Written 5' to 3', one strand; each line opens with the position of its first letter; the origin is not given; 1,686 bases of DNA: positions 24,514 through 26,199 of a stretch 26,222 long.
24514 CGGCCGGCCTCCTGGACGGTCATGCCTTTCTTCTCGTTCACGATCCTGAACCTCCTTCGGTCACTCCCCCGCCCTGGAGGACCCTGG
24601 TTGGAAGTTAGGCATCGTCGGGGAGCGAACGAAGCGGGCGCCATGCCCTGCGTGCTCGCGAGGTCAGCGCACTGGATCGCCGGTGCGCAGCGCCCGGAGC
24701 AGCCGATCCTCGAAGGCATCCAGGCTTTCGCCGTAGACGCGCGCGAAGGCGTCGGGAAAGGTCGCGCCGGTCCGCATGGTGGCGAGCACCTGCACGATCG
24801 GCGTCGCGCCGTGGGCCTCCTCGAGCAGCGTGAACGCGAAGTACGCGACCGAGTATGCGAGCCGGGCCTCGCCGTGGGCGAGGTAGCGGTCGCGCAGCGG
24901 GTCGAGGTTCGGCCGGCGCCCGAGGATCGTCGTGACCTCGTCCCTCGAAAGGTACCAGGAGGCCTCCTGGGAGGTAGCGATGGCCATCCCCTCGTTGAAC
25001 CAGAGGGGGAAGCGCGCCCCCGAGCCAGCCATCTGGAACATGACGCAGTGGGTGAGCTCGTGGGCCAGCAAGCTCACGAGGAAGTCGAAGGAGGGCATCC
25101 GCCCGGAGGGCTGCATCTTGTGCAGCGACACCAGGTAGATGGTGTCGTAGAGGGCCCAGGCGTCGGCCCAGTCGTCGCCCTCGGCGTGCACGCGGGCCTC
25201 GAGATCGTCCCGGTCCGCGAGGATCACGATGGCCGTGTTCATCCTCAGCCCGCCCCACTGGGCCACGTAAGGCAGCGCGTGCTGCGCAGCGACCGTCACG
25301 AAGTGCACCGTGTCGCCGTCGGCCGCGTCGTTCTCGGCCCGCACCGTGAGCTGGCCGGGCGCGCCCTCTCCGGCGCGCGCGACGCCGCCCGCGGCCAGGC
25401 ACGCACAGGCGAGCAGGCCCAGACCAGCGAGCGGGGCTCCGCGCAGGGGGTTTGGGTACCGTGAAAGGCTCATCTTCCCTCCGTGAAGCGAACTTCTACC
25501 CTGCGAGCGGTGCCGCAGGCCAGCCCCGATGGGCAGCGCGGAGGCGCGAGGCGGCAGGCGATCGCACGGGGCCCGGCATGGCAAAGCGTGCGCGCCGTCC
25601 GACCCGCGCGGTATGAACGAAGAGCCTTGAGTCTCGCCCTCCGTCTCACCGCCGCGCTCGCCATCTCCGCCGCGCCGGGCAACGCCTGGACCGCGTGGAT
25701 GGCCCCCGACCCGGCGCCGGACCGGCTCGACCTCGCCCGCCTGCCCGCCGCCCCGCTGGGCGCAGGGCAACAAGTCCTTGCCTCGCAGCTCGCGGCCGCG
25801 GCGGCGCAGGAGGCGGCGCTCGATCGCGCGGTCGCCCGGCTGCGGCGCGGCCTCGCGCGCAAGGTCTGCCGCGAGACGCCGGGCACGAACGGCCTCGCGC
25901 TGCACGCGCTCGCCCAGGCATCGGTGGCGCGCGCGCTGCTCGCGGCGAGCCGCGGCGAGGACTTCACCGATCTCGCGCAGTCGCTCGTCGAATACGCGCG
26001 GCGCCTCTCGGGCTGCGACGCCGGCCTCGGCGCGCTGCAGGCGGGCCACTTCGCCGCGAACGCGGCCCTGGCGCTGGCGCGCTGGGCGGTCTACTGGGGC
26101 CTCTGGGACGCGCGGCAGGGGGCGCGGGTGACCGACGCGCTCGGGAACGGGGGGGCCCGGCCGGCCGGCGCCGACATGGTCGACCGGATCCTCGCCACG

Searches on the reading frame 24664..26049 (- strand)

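Call 69: search_protein_families(library=pfam, proteins=[window:24664-26049:-], max_evalue=0.001)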
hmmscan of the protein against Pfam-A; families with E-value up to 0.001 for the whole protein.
window:24664-26049:- (461 aa): 1 family
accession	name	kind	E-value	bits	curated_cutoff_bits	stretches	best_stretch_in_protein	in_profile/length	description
PF13485.12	Peptidase_MA_2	-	9e-10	39.1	32.4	1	328-449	70-194/201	Peptidase MA superfamily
